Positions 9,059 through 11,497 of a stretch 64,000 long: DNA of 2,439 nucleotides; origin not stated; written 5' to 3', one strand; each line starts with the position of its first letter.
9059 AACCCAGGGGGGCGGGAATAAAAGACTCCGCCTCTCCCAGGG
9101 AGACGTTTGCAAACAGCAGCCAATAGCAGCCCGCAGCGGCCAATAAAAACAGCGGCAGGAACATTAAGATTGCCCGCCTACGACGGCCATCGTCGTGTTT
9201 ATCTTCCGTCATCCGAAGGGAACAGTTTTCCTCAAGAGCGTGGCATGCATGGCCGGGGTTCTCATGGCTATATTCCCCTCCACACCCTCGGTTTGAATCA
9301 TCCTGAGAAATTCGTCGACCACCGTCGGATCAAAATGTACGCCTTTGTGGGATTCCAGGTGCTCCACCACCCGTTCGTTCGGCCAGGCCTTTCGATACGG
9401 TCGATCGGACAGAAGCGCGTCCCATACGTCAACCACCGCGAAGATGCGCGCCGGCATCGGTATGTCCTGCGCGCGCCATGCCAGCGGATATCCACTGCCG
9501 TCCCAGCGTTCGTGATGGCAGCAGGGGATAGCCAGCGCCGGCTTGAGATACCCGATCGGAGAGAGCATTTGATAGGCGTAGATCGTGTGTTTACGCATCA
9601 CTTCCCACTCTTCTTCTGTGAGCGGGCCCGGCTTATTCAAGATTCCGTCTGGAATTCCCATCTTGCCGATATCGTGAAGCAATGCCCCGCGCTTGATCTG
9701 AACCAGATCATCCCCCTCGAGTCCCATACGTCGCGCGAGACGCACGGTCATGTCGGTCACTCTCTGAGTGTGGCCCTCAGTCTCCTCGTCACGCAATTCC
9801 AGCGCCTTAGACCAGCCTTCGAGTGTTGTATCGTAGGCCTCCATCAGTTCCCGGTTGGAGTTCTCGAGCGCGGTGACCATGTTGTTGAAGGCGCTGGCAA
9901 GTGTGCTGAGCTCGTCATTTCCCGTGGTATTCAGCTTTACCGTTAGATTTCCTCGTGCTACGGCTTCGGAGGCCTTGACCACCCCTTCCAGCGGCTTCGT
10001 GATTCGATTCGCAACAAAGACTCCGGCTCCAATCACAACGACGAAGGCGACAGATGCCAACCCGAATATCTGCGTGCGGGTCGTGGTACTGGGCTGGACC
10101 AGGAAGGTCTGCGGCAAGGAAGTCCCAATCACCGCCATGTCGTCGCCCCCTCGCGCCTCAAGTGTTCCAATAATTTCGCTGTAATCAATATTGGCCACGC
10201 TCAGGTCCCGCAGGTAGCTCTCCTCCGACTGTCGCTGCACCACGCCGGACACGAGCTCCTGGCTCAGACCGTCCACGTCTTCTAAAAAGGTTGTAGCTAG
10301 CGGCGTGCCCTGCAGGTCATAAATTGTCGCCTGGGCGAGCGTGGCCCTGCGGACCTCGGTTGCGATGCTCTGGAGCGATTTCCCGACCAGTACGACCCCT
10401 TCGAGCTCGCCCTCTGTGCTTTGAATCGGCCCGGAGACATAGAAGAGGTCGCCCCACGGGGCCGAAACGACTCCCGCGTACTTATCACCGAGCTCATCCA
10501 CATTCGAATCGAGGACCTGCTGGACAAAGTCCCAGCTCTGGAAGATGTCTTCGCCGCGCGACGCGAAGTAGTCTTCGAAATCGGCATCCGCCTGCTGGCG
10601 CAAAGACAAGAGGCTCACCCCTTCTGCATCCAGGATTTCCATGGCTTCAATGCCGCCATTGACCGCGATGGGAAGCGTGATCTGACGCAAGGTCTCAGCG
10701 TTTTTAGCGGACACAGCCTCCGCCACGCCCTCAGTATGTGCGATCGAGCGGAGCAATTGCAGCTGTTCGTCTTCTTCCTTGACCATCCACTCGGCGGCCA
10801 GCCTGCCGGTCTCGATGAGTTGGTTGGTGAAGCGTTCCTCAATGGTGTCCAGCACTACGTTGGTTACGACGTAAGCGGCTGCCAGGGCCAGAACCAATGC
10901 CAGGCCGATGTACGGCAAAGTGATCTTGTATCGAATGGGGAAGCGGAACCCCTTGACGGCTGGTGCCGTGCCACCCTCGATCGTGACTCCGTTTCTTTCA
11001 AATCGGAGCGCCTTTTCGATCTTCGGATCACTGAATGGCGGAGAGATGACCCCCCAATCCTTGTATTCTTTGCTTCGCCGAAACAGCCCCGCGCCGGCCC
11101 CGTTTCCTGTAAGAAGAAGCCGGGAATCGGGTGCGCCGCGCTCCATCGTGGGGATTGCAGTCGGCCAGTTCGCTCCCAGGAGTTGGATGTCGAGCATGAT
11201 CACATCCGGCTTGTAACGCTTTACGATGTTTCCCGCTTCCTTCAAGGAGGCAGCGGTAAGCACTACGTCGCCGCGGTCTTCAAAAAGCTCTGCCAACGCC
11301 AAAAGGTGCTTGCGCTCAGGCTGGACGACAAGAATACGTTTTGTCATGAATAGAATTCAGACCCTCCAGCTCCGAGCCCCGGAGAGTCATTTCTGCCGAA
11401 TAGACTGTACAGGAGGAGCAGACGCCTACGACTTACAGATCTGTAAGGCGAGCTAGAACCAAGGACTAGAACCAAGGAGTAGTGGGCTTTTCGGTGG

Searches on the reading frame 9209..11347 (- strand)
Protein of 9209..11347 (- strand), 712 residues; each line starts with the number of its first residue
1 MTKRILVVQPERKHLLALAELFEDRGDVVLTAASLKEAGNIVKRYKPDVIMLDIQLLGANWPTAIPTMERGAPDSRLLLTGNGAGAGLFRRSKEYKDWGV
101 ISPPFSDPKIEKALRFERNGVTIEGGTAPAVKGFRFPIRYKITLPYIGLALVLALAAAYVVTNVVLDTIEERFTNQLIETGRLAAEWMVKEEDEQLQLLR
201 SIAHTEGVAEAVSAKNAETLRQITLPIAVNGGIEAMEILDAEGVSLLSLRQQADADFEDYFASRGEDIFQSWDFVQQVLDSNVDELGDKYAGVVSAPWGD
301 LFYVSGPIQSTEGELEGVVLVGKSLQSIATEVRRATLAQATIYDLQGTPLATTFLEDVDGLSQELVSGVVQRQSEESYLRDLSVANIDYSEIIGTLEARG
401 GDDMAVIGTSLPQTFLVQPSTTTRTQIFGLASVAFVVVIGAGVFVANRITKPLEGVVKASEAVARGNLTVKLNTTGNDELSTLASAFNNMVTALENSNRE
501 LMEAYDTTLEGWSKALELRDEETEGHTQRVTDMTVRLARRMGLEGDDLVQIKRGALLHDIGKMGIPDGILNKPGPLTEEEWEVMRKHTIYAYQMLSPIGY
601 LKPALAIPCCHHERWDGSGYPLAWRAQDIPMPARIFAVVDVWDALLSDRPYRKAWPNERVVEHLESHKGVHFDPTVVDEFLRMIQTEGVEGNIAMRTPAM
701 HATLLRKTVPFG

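Call 48: search_protein_families(library=pfam, proteins=[window:9209-11347:-], max_evalue=0.00001)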
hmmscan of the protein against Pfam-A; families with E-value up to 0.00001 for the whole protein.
window:9209-11347:- (712 aa): 5 families
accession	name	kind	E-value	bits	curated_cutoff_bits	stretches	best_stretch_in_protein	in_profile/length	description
PF13487.12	HD_5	-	4.4e-34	118.1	27.2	1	514-676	5-170/170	HD domain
PF01966.28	HD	-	1.3e-17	64.6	22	1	525-644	3-115/116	HD domain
PF14827.12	dCache_3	-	2.5e-16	60.4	25.7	1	171-412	2-234/239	Double sensory domain of two-component sensor kinase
PF00672.30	HAMP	-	1.2e-14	54.8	25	1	444-495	1-52/53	HAMP domain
PF00072.30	Response_reg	-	1.7e-06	28.6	30.2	1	5-114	1-110/111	Response regulator receiver domain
